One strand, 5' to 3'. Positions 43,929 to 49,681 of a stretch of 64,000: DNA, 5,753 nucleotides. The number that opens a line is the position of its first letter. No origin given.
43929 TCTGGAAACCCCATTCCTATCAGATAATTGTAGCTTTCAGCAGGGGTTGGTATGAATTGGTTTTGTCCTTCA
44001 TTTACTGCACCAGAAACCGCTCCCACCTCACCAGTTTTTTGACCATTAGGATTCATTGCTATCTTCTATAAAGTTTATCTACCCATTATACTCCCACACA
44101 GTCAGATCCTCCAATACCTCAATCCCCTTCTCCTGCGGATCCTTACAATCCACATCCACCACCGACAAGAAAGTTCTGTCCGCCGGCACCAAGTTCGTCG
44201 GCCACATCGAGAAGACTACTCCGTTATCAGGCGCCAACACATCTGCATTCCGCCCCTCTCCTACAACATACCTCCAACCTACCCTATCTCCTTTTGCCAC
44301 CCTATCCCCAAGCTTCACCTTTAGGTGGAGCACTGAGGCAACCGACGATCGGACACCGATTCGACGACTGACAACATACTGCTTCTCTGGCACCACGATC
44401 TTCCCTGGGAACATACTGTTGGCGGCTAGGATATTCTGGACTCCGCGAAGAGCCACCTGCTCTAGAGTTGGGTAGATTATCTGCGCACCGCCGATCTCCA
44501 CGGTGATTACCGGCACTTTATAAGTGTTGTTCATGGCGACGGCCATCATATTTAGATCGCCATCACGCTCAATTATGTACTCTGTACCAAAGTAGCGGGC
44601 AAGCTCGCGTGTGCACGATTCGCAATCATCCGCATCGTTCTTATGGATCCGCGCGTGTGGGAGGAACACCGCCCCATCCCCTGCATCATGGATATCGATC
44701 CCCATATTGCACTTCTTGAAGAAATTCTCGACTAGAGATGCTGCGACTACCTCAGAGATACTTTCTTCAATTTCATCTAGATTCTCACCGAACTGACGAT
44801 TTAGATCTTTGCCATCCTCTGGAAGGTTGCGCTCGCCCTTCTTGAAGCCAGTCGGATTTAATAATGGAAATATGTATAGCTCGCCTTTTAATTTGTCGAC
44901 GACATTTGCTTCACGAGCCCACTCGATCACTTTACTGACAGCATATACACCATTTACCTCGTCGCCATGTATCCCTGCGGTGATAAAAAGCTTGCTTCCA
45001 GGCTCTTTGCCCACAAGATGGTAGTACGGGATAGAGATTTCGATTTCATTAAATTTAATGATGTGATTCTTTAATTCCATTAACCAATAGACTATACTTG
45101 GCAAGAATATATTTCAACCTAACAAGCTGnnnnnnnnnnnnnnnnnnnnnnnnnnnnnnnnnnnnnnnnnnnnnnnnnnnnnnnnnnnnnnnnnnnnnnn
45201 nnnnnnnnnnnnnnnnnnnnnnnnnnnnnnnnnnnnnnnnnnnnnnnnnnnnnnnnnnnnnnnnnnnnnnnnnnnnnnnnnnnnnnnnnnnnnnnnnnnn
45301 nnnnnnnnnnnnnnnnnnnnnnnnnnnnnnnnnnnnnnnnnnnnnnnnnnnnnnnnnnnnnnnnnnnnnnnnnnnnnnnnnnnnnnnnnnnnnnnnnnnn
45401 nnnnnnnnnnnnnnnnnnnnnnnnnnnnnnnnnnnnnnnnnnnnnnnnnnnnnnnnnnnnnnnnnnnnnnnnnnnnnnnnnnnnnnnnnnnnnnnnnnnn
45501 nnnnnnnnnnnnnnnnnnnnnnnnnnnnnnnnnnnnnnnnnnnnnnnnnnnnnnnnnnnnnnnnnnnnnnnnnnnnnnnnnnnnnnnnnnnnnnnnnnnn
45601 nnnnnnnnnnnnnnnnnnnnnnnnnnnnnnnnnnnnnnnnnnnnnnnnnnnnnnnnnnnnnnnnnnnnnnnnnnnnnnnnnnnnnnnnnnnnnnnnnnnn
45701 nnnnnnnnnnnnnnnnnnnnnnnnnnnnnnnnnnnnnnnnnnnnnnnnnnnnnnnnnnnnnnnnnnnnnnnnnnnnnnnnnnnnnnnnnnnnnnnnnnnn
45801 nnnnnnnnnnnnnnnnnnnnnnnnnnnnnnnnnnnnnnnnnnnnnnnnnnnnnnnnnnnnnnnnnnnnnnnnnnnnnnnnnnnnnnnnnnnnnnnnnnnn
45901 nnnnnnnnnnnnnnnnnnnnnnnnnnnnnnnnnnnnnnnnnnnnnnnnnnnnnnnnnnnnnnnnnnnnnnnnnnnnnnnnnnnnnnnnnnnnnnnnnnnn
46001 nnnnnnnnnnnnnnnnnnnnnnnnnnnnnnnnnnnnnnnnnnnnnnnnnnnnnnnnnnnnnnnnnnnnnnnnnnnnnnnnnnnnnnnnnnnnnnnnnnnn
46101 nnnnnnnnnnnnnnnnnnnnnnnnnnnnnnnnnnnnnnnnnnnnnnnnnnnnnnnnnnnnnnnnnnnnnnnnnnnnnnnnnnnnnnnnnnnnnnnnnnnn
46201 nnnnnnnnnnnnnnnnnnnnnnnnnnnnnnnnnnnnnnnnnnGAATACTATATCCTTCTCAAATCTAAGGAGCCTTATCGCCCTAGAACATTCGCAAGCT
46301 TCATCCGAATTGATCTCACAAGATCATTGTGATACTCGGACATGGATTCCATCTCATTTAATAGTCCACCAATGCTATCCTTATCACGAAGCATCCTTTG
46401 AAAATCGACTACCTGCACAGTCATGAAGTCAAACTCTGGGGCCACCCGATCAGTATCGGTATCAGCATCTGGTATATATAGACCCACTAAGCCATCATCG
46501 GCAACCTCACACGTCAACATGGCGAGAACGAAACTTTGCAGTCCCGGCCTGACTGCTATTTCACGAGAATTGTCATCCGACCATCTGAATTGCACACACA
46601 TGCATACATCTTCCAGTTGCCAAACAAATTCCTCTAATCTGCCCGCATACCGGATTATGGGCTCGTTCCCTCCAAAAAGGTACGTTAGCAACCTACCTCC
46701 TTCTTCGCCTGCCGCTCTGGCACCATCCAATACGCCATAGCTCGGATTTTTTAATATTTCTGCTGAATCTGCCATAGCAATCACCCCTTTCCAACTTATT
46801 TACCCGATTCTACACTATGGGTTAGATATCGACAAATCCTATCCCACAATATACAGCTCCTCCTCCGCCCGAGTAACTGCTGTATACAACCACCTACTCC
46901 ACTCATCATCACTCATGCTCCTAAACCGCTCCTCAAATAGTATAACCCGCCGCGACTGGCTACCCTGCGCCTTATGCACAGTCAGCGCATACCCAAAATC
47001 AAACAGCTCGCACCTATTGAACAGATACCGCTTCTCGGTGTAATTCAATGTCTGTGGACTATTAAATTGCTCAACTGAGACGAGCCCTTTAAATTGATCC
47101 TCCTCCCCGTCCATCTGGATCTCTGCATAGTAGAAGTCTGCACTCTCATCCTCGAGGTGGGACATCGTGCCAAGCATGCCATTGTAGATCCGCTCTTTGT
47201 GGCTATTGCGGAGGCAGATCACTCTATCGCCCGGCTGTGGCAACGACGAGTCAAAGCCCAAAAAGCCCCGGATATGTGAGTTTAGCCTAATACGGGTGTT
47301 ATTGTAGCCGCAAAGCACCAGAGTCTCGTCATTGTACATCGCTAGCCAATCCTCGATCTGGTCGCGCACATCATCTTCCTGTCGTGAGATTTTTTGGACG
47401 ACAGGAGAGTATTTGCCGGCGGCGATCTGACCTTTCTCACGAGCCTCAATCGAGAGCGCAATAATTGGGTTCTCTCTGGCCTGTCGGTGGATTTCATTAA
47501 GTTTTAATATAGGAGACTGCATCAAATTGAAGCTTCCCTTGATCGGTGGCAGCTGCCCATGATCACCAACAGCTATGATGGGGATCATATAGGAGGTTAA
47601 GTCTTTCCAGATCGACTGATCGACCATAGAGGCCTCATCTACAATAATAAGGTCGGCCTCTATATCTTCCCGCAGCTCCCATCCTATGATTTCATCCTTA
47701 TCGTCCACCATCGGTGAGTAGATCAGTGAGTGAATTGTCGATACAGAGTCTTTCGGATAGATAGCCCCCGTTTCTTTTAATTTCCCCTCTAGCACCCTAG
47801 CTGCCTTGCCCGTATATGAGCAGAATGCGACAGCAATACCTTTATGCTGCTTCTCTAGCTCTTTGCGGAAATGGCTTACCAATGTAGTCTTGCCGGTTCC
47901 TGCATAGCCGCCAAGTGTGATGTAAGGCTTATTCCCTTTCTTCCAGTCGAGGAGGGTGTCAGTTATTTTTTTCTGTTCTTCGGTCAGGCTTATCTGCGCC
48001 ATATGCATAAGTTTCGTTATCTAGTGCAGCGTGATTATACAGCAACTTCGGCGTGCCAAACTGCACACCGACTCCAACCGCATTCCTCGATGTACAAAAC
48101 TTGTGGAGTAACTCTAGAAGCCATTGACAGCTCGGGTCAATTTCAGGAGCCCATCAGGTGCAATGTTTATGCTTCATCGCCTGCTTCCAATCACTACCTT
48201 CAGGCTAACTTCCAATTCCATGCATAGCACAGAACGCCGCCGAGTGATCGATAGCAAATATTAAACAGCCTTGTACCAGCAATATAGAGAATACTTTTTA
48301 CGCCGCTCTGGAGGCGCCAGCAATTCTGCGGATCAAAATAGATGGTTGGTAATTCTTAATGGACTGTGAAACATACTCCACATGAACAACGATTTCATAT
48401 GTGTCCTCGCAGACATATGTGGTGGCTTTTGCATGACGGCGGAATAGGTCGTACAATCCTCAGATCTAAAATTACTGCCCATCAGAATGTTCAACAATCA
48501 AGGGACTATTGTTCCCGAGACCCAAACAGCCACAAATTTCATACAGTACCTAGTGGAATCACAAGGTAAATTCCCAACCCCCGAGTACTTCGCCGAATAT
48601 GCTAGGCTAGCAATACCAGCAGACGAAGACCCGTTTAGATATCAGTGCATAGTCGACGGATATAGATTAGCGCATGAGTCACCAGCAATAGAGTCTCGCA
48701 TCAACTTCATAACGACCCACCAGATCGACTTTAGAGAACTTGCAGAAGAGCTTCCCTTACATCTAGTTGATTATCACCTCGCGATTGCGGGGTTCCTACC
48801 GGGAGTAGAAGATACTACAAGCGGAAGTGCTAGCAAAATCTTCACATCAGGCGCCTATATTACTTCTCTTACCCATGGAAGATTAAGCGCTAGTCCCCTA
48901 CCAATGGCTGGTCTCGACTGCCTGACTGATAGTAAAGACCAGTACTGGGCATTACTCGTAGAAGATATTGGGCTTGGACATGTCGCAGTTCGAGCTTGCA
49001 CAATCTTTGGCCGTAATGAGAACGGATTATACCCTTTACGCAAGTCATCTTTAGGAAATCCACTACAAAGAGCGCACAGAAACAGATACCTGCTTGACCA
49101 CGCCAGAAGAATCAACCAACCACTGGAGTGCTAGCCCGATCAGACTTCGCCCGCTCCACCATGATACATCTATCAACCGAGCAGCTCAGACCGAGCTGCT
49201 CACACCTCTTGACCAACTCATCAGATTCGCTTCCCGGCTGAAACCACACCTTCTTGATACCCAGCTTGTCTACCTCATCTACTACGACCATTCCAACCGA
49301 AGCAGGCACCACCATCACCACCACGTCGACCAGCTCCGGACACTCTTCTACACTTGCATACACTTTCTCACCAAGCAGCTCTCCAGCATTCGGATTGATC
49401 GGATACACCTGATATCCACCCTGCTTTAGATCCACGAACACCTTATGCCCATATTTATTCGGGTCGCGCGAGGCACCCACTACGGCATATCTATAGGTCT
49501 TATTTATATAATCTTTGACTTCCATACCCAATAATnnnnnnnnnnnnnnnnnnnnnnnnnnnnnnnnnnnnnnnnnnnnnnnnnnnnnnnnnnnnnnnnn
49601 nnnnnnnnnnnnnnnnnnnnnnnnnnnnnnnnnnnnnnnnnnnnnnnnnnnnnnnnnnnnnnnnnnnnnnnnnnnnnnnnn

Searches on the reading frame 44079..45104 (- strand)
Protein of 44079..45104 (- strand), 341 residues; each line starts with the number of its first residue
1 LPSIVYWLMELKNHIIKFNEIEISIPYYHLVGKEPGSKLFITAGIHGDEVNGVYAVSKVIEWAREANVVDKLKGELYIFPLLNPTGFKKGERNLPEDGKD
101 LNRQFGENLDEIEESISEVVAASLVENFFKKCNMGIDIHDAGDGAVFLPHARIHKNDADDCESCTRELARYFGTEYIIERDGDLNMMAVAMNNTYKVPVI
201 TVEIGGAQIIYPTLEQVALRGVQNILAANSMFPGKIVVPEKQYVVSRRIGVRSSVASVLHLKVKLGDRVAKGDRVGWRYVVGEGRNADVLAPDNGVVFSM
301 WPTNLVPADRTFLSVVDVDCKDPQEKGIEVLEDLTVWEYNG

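Call 9: search_protein_families(library=pfam, proteins=[window:44079-45104:-], max_evalue=0.001)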
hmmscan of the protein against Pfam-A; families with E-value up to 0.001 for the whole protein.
window:44079-45104:- (341 aa): 2 families
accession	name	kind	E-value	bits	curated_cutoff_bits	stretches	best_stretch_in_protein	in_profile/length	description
PF24827.1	AstE_AspA_cat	-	1.7e-30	106.4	25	1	35-227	1-190/192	Succinylglutamate desuccinylase/Aspartoacylase catalytic domain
PF00246.29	Peptidase_M14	-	1.2e-05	25.5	21.6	1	37-112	47-140/286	Zinc carboxypeptidase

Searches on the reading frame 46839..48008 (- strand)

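Call 9: search_protein_families(library=pfam, proteins=[window:46839-48008:-], max_evalue=0.001)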
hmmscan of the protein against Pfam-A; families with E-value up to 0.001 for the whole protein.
window:46839-48008:- (389 aa): 12 families
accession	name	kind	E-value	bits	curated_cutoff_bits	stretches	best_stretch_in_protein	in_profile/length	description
PF13604.12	AAA_30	-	8.3e-21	75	27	1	8-191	2-170/191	AAA domain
PF13245.12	AAA_19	-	1.2e-18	68.1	25.1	1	27-155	11-131/134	AAA domain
PF13538.12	UvrD_C_2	-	3.3e-15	56.1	27.4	1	339-388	2-52/52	UvrD-like helicase C-terminal domain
PF05970.20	PIF1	-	1.5e-08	35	25.9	1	8-145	2-130/223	PIF1-like helicase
PF01443.25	Viral_helicase1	-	2e-07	31.5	21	0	319-388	161-227/228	Viral superfamily 1 RNA helicase core domain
PF13191.12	AAA_16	-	3e-07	31.5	32.6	1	10-62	7-59/167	AAA ATPase domain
PF24883.2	NPHP3_N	-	2.9e-06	28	24.8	1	18-74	11-69/164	Nephrocystin 3, N-terminal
PF09848.15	SLFN-g3_helicase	-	6.1e-06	26.2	24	1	32-127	6-89/354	Schlafen group 3, DNA/RNA helicase domain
PF03266.21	NTPase_1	-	4.6e-05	23.8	23.9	1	30-125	2-103/168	NTPase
PF13401.12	AAA_22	-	5e-05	24.1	27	1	28-139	6-106/130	AAA domain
PF13086.12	AAA_11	-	8.6e-05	22.9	27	0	117-156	213-253/257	AAA domain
PF18335.7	SH3_13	-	0.0002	21.5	41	1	259-289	28-58/65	ATP-dependent RecD-like DNA helicase SH3 domain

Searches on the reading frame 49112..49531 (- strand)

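Call 9: search_protein_families(library=pfam, proteins=[window:49112-49531:-], max_evalue=0.001)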
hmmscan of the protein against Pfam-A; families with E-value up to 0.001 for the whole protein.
window:49112-49531:- (139 aa): 2 families
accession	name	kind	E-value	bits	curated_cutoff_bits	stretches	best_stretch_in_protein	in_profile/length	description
PF13380.12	CoA_binding_2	-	1.5e-35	122.5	22.8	1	14-127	2-115/116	CoA binding domain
PF02629.25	CoA_binding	-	3.2e-09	37.9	22.3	1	10-96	1-92/97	CoA binding domain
